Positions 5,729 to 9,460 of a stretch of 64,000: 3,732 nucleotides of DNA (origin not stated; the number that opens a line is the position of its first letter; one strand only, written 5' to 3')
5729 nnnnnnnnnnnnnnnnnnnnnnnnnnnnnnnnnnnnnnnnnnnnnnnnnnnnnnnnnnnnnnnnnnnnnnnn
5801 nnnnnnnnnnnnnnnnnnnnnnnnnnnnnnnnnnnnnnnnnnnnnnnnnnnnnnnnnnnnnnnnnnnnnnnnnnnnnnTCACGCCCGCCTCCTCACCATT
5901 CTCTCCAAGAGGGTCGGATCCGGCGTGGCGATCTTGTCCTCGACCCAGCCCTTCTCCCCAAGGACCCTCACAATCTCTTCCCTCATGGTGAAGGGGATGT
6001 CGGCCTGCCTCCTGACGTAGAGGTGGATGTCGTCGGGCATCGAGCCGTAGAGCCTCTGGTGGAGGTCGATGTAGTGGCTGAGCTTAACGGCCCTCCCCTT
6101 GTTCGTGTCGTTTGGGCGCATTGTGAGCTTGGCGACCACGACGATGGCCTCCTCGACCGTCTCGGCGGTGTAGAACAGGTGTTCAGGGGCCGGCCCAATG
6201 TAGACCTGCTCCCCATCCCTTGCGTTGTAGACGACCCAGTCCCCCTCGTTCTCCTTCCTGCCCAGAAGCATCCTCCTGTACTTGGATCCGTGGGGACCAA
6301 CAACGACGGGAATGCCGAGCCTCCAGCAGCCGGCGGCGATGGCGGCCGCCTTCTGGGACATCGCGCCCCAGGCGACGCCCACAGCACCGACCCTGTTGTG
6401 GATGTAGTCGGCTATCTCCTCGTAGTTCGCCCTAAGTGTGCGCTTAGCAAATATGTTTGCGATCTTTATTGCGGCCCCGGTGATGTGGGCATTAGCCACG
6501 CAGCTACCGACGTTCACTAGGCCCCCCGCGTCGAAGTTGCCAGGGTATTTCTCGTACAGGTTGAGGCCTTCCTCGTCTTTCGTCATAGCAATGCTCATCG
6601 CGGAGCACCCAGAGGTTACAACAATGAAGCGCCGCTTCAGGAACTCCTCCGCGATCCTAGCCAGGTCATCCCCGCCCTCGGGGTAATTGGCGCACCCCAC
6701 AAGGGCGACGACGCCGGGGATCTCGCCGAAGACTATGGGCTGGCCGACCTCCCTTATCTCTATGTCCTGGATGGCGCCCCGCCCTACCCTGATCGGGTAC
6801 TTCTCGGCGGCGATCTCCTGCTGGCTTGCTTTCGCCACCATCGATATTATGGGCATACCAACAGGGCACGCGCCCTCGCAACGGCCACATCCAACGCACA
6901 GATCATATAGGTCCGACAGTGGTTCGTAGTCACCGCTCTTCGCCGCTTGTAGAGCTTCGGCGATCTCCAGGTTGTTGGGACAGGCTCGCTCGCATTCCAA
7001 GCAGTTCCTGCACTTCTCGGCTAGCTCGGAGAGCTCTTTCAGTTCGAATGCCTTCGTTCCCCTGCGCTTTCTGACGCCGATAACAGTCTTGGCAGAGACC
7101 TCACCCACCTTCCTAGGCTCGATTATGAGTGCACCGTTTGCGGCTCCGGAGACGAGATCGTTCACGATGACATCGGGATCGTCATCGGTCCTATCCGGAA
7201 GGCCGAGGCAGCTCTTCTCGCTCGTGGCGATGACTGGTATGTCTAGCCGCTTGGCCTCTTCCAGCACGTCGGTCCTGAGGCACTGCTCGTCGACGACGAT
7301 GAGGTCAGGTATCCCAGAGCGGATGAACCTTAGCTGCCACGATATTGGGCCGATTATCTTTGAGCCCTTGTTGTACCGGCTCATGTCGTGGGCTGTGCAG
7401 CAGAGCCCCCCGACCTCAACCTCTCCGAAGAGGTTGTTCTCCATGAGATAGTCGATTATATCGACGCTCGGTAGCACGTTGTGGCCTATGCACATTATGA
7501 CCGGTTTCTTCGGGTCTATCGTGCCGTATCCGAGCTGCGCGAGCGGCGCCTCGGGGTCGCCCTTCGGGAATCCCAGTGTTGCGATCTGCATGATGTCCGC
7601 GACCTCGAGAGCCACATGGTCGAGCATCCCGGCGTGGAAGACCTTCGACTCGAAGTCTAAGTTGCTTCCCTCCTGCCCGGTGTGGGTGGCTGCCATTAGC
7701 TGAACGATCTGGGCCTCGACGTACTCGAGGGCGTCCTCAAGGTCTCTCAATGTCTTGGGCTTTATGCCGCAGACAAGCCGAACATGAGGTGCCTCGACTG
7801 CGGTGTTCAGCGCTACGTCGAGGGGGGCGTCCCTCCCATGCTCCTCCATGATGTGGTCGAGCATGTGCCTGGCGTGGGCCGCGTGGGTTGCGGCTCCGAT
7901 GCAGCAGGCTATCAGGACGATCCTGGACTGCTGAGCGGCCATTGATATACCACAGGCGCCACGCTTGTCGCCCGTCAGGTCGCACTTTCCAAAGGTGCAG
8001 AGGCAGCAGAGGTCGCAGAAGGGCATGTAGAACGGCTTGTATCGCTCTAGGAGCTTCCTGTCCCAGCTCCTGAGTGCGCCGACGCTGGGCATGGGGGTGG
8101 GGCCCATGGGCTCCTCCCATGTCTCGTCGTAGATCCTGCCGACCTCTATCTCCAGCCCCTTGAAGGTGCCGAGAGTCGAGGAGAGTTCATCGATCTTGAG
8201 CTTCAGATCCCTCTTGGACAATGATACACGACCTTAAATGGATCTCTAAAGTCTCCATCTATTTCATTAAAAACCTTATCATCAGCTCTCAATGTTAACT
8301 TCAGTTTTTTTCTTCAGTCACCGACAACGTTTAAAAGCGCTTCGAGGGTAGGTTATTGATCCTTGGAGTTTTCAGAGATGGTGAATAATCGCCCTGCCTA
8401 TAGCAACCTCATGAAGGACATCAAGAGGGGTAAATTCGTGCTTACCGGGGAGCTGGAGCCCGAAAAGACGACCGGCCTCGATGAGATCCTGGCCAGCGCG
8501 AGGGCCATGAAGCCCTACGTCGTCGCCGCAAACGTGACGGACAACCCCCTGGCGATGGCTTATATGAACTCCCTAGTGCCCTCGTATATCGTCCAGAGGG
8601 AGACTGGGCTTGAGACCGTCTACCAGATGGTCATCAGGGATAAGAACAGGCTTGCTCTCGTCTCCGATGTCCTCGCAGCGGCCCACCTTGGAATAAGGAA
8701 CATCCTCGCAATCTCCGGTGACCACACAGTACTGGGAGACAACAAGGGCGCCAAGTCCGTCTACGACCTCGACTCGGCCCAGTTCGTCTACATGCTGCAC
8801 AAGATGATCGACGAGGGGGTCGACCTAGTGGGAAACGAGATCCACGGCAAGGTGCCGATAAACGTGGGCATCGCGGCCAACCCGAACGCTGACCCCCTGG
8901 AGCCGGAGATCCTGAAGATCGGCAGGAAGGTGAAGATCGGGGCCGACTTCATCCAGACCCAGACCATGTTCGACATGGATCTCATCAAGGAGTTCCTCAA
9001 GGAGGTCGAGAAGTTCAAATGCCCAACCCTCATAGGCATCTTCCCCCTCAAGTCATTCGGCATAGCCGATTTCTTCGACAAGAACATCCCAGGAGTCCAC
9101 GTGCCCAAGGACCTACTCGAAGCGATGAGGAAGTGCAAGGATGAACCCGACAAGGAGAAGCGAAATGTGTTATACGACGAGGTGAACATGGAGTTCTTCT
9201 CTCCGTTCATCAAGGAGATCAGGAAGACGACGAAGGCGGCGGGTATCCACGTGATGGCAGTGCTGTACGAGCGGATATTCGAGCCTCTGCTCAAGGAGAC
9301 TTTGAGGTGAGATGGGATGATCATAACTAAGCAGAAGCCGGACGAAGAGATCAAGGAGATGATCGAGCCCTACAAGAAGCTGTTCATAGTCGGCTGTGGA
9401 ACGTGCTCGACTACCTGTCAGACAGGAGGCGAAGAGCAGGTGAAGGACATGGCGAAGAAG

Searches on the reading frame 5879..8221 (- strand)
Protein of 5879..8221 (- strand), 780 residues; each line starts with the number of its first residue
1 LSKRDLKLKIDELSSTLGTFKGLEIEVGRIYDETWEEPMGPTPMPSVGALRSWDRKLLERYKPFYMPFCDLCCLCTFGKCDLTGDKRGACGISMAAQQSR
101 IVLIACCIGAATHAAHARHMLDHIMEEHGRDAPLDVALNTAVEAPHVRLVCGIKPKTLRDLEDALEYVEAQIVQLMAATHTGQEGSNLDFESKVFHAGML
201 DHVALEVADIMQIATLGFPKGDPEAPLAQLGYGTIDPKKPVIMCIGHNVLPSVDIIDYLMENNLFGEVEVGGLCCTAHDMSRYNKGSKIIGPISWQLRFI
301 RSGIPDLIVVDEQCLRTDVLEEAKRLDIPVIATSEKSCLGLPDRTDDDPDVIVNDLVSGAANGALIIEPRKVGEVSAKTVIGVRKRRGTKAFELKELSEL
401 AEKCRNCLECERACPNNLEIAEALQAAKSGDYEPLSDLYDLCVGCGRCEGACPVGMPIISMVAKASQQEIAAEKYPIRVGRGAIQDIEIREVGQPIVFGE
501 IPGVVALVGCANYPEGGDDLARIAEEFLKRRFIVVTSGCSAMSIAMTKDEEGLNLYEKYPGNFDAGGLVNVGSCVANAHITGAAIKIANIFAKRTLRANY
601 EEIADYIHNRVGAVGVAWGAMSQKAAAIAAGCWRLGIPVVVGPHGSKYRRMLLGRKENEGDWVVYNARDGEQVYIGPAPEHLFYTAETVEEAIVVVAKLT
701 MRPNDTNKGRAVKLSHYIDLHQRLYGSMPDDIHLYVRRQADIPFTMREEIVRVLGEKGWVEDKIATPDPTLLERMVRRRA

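Call 24: search_protein_families(library=pfam, proteins=[window:5879-8221:-], max_evalue=0.00001)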
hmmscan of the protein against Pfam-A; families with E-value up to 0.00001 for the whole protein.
window:5879-8221:- (780 aa): 5 families
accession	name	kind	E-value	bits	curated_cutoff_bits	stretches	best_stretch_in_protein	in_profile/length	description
PF03063.25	Prismane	-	1.8e-63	215.4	27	2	156-649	128-486/513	Prismane/CO dehydrogenase family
PF12838.12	Fer4_7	-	8e-08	33.1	27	1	403-455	1-51/52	4Fe-4S dicluster domain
PF13183.11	Fer4_8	-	1.2e-07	32.5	27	0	433-455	45-67/68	4Fe-4S dicluster domain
PF12837.12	Fer4_6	-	4.9e-07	29.8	25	0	439-455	6-22/24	4Fe-4S binding domain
PF13187.11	Fer4_9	-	2.9e-06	27.6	27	1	403-455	1-50/52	4Fe-4S dicluster domain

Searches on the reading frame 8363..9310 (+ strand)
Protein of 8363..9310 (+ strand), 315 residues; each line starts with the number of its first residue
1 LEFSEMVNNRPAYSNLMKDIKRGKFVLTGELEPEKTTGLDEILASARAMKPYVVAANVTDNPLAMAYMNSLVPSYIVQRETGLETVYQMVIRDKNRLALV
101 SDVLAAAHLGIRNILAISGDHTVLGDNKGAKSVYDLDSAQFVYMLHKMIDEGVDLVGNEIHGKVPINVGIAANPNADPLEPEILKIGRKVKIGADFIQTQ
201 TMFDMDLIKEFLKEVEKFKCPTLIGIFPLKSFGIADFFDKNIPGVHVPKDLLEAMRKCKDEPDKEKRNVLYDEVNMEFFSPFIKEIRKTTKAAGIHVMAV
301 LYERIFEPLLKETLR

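Call 24: search_protein_families(library=pfam, proteins=[window:8363-9310:+], max_evalue=0.00001)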
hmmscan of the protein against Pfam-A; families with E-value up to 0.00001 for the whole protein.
window:8363-9310:+ (315 aa): 1 family
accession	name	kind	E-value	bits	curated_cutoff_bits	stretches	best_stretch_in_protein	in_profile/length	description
PF02219.23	MTHFR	-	7.7e-28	98.1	24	1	19-305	5-278/287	Methylenetetrahydrofolate reductase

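Call 86: search_protein_families(library=ncbifam, proteins=[window:8363-9310:+], max_evalue=1e-10)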
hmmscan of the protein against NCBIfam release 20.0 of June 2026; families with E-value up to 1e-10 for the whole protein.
window:8363-9310:+ (315 aa): 3 families
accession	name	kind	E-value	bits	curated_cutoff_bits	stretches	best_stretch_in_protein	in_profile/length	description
NF006396.0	PRK08645.1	equivalog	6.6e-62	209.5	453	1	9-267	307-564/611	bifunctional homocysteine S-methyltransferase/methylenetetrahydrofolate reductase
TIGR00676.1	fadh2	equivalog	1.4e-14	54.1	293.7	1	75-267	51-235/275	methylenetetrahydrofolate reductase [NAD(P)H]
TIGR00677.1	fadh2_euk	equivalog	1.8e-13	50.5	310.05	1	58-266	35-235/281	methylenetetrahydrofolate reductase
